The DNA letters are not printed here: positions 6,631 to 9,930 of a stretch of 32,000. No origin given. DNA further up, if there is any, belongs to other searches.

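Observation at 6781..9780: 999-aa CcmF-type heme lyase with a ~455-aa extracytoplasmic insertion and no other ccm genes or CXXCH clients nearby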

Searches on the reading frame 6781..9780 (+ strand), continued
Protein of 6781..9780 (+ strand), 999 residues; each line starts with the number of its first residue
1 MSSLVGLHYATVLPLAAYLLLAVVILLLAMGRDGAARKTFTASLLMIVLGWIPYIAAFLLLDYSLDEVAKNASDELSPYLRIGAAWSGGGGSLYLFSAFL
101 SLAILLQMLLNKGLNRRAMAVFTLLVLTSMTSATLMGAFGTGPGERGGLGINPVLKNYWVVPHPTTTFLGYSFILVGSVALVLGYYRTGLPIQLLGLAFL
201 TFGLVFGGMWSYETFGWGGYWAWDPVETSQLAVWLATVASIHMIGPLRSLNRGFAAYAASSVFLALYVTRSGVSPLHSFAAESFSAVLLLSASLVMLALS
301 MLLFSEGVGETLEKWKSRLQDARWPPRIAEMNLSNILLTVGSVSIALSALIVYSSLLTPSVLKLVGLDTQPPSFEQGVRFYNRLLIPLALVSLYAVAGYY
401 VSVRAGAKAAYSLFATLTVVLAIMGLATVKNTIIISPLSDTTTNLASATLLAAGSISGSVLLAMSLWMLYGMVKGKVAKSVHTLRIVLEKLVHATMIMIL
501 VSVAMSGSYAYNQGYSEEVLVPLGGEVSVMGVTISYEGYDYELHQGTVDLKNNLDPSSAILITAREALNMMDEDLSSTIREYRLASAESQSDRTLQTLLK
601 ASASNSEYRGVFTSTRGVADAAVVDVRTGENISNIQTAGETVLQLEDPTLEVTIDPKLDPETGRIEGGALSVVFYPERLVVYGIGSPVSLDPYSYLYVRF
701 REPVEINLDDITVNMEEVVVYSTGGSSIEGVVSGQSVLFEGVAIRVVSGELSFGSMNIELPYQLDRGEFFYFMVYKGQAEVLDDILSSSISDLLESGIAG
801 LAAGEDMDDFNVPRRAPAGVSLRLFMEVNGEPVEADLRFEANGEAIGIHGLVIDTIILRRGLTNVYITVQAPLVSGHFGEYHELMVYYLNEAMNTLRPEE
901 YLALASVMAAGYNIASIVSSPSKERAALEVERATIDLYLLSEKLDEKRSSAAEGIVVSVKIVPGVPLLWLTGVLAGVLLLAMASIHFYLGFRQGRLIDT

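Call 22: find_encoding_contigs(protein=P0092, flank=10000, max_places=1)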
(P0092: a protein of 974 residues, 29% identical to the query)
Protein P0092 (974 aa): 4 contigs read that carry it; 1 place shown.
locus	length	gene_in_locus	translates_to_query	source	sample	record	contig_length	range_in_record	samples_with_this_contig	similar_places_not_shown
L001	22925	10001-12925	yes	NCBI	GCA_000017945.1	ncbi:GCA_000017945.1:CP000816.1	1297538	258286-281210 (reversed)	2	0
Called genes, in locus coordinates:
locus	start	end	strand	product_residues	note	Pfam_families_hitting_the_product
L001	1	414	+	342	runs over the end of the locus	PF00490:ALAD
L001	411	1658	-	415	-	PF00009:GTP_EFTU, PF03193:RsgA_GTPase (faint), PF03144:GTP_EFTU_D2, PF09173:eIF2_C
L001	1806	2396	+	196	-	PF02353:CMAS, PF08123:DOT1 (weak), PF13649:Methyltransf_25 (weak)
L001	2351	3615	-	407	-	-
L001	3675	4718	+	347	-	-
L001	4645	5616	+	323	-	PF18093:Trm5_N, PF25133:TYW2_N_2, PF02005:TRM (weak), PF02475:TRM5-TYW2_MTfase, PF03602:Cons_hypoth95, PF05175:MTS (weak), PF06325:PrmA (weak), PF13847:Methyltransf_31, +5 more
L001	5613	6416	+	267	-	-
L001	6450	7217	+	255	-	-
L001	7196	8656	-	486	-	PF00085:Thioredoxin, PF13098:Thioredoxin_2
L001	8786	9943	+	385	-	PF01546:Peptidase_M20, PF07687:M20_dimer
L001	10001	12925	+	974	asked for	PF01578:Cytochrom_C_asm, PF16327:CcmF_C (weak)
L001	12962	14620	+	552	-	PF08915:tRNA-Thr_ED, PF03129:HGTP_anticodon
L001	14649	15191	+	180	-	PF03703:bPH_2 (weak)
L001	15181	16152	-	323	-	PF00586:AIRS, PF02769:AIRS_C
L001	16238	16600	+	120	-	-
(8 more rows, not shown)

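Call 23: find_encoding_contigs(protein=P0031, flank=8000, max_places=1)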
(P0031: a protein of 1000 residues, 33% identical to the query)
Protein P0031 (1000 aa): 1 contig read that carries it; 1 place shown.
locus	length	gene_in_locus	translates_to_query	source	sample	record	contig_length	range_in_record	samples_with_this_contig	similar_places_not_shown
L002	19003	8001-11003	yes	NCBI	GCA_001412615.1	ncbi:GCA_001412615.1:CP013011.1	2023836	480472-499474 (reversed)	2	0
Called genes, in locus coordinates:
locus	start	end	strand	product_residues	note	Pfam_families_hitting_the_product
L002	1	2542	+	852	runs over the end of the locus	PF14522:Cytochrome_C7 (faint), PF13447:Multi-haem_cyto, PF23991:DUF7310 (faint), PF24161:CCDC39, PF06009: (faint)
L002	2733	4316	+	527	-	-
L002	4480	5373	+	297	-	PF04967:HTH_10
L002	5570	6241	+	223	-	PF01061:ABC2_membrane, PF03379:CcmB (weak)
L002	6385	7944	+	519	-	PF00085:Thioredoxin, PF13098:Thioredoxin_2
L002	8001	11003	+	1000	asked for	PF01578:Cytochrom_C_asm, PF16327:CcmF_C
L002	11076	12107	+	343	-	PF01578:Cytochrom_C_asm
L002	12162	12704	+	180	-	-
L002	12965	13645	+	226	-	PF14522:Cytochrome_C7 (faint)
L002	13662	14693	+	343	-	PF12838:Fer4_7 (weak), PF13187:Fer4_9 (weak), PF13237:Fer4_10 (weak), PF13247:Fer4_11, PF00037:Fer4, PF12797:Fer4_2 (weak), PF12837:Fer4_6, PF12838:Fer4_7 (weak), +5 more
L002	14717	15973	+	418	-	PF03916:NrfD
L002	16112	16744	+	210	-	-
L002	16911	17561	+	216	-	PF00005:ABC_tran, PF13191:AAA_16 (faint), PF13304:AAA_21 (weak)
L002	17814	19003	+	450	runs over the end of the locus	PF00291:PALP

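Call 24: find_encoding_contigs(protein=P0060, flank=8000, max_places=1)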
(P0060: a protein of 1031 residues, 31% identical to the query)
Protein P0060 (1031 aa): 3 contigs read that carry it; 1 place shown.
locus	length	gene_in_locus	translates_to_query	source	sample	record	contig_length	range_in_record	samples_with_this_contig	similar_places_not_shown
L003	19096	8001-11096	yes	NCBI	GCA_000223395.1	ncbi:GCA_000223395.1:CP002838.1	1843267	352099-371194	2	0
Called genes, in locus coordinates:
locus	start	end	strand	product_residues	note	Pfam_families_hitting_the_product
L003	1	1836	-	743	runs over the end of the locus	PF02359:CDC48_N, PF02933:CDC48_2, PF13191:AAA_16 (weak), PF00004:AAA, PF05496:RuvB_N, PF17862:AAA_lid_3, PF00004:AAA, PF17862:AAA_lid_3, +17 more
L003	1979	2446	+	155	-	-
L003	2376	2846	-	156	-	-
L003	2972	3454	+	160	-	-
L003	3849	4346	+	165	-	PF05942:PaREP1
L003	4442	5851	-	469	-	PF00474:SSF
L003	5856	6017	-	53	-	-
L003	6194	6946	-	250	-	PF01872:RibD_C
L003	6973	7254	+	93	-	-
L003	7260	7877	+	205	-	PF13192:Thioredoxin_3 (weak)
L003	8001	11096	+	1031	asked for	PF01578:Cytochrom_C_asm, PF16327:CcmF_C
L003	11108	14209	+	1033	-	PF00270:DEAD, PF00271:Helicase_C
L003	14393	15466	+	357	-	PF00814:TsaD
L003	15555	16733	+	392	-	PF05050:Methyltransf_21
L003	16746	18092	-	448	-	PF01663:Phosphodiest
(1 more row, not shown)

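Call 27: search_protein_families(library=pfam, proteins=[L002:6385-7941:+, L002:12162-12701:+, L002:11076-12104:+], max_evalue=1)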
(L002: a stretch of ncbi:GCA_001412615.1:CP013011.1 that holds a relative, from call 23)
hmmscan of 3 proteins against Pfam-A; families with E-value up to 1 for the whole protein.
L002:6385-7941:+ (519 aa): 10 families
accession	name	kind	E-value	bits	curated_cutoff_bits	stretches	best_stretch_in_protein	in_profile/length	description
PF13098.12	Thioredoxin_2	-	2.1e-09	38.1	27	1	69-144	4-93/104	Thioredoxin-like domain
PF00085.26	Thioredoxin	-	1.6e-08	34.9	23.5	1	63-151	11-97/103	Thioredoxin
PF13442.11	Cytochrome_CBB3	-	0.00035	21.3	27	1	175-262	3-65/68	Cytochrome C oxidase, cbb3-type, subunit III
PF00034.26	Cytochrom_C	-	0.043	15.6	21.3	1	175-262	1-83/90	Cytochrome c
PF08534.16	Redoxin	-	0.043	14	26.6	1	61-136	21-94/148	Redoxin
PF13462.12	Thioredoxin_4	-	0.045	14.4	23.2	0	75-90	18-33/165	Thioredoxin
PF14595.12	Thioredoxin_9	-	0.1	12.9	25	1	45-145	15-116/129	Thioredoxin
PF13192.12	Thioredoxin_3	-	0.12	12.9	24.8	1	79-139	7-60/76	Thioredoxin domain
PF13386.12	DsbD_2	-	0.42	10.9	24.9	1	292-400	94-198/199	Cytochrome C biogenesis protein transmembrane region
PF20173.3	ZnF_RZ-type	-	0.94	9.6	27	0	183-199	31-47/54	RZ type zinc finger domain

L002:12162-12701:+ (180 aa): 0 families

L002:11076-12104:+ (343 aa): 2 families
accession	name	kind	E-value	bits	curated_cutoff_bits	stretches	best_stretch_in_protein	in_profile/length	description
PF01578.25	Cytochrom_C_asm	-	2.9e-25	89.6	29.9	1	34-177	57-212/212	Cytochrome C assembly protein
PF02375.23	JmjN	-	0.18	12.1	26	1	176-188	3-15/34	jmjN domain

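Call 34: predict_structure(alignment_id=A1)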
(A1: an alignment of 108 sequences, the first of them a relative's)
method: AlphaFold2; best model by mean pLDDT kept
length: 999 residues; sequences in the alignment: 108
mean_pLDDT: 93.4   pTM: 0.90
mean pLDDT of the five models: 93.4, 92.7, 92.4, 92.0, 91.8
residues with pLDDT >= 90: 863; 70-90: 98; 50-70: 30; < 50: 8
segments of 3 or more residues with pLDDT < 50: 1-4, 996-999
pLDDT, mean of each block of 10 residues (from residue 1): 71 97 98 98 98 98 97 97 96 98 97 96 98 96 91 95 97 98 96 98 95 77 87 98 95 98 96 74 88 98 97 88 61 89 98 97 93 89 95 97 94 97 98 95 95 97 96 89 94 97 94 94 98 98 97 95 97 96 97 93 75 74 92 81 89 94 94 94 89 94 90 95 90 91 96 93 97 95 98 95 95 98 98 98 95 96 96 97 98 98 98 94 93 98 95 97 95 98 95 58
secondary structure, 60 per line:
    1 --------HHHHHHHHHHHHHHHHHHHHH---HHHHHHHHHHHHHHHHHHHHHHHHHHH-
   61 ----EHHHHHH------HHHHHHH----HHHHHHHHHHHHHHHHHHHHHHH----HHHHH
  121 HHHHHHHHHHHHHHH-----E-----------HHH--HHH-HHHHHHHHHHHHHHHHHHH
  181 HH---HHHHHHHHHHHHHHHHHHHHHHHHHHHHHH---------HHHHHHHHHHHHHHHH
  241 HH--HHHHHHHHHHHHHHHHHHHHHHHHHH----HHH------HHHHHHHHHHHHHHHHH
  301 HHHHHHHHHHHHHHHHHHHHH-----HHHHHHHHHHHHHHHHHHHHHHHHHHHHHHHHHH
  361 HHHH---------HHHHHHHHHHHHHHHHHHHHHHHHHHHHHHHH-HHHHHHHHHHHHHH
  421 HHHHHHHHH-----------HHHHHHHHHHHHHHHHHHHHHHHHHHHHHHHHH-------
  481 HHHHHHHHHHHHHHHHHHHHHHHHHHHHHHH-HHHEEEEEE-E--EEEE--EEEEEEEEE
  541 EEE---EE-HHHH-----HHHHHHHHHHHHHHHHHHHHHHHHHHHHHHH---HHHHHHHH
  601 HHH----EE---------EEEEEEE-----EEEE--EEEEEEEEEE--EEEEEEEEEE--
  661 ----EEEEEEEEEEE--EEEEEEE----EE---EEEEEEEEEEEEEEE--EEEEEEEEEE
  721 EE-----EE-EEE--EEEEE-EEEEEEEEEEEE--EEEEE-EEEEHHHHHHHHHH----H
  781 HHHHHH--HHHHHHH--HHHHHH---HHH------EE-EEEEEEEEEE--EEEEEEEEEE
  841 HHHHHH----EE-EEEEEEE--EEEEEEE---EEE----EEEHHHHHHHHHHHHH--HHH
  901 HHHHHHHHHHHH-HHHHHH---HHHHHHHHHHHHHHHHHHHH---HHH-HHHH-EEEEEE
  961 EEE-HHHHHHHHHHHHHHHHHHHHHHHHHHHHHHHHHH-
elements in order (helices of 4 or more, strands of 3 or more residues): H9-29 H33-59 H66-71 H78-84 H89-111 H116-135 H162-182 H186-215 H225-242 H245-270 H284-321 H327-364 H374-405 H407-429 H441-473 H481-511 E516-521 E526-529 E532-543 H550-553 H559-589 H593-603 E619-625 E631-634 E637-646 E649-658 E665-675 E678-684 E694-708 E711-722 E731-733 E736-740 E742-753 E756-760 E762-765 H766-775 H780-786 H789-795 H798-803 E819-828 E831-840 H841-846 E854-860 E863-869 E873-875 E880-882 H883-895 H898-912 H914-919 H923-942 H950-953 E955-963 H965-998
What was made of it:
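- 9670..9777 (+): TM15 and short basic cytoplasmic tail (aa 964-999). Helix 965-998 in the model (call 34).
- On CcmF / NrfE heme lyase (WWD superfamily, System I synthetase): The AF2 model has pLDDT 93.4, pTM 0.90 and 15 long helices (call 34).
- The block is large (455 aa), contains several subdomains and has no Pfam match (calls 27, 34).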

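Call 37: fold_search(model_id=the predicted structure, library=pdb)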
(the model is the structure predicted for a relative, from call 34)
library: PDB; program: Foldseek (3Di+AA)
matches with E <= 10: 135; with E <= 0.001: 1
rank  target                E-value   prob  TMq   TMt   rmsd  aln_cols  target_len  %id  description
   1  6zmq                  4.1e-09  1.00  0.37  0.60  22.1       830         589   16  Cytochrome c Heme Lyase CcmF (released 2021-05-19)
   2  5jmd                  1.7e-01  0.13  0.08  0.12  30.0       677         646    9  Heparinase III-BT4657 gene product, Methylated Lysines (released 2016-05-25)
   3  7pmy_A                3.6e-01  0.06  0.08  0.10  32.1       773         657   11  HsPepT2 bound to Ala-Phe in the inward facing partially occluded conformation (released 2021-10-20)
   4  3ifq_B                4.0e-01  0.11  0.08  0.12  24.2       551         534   10  Interction of plakoglobin and beta-catenin with desmosomal cadherins (released 2009-09-15)
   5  5jmf                  4.2e-01  0.08  0.08  0.10  30.2       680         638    9  Heparinase III-BT4657 gene product (released 2016-05-25)
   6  3v0a_A                5.3e-01  0.03  0.05  0.04  34.7       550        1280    8  2.7 angstrom crystal structure of BoNT/Ai in complex with NTNHA (released 2012-03-14)
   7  2z6h                  5.5e-01  0.08  0.08  0.12  23.5       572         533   13  Crystal Structure of Beta-Catenin Armadillo Repeat Region and Its C-Terminal domain (released 2008-02-12)
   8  7n6g_1H               6.0e-01  0.07  0.09  0.10  25.4       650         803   13  C1 of central pair (released 2022-05-18)
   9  8ru4_B                9.3e-01  0.06  0.08  0.12  24.0       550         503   12  Crystal structure of Human Catenin Beta-1 in complex with stitched peptide inhibitor (released 2024-09-04)
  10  3ifq_A                9.7e-01  0.06  0.08  0.11  23.9       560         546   12  Interction of plakoglobin and beta-catenin with desmosomal cadherins (released 2009-09-15)
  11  7rdr_A                1.0e+00  0.11  0.09  0.15  21.7       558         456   11  Circular tandem repeat protein with novel repeat topology and enhanced subunit contact surfaces (released 2021-09-01)
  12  4z9g_B                1.3e+00  0.07  0.08  0.15  28.4       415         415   14  Crystal structure of human corticotropin-releasing factor receptor 1 (CRF1R) in complex with the antagonist CP-376395  (released 2016-06-29)
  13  8qyz_F                1.3e+00  0.05  0.08  0.08  22.9       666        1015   10  Crystal structure of hiNES2 in complex with Xpo1 and RanGTP (released 2024-11-06)
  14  8euc_D                1.4e+00  0.05  0.07  0.11  27.3       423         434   11  Cryo-EM structure of cGMP bound human CNGA3/CNGB3 channel in GDN, transition state 2 (released 2023-08-09)
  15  7ux2_A                1.6e+00  0.02  0.08  0.07  33.8      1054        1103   10  cryo-EM structure of the Raptor-TFEB-Rag-Ragulator complex (released 2022-11-30)
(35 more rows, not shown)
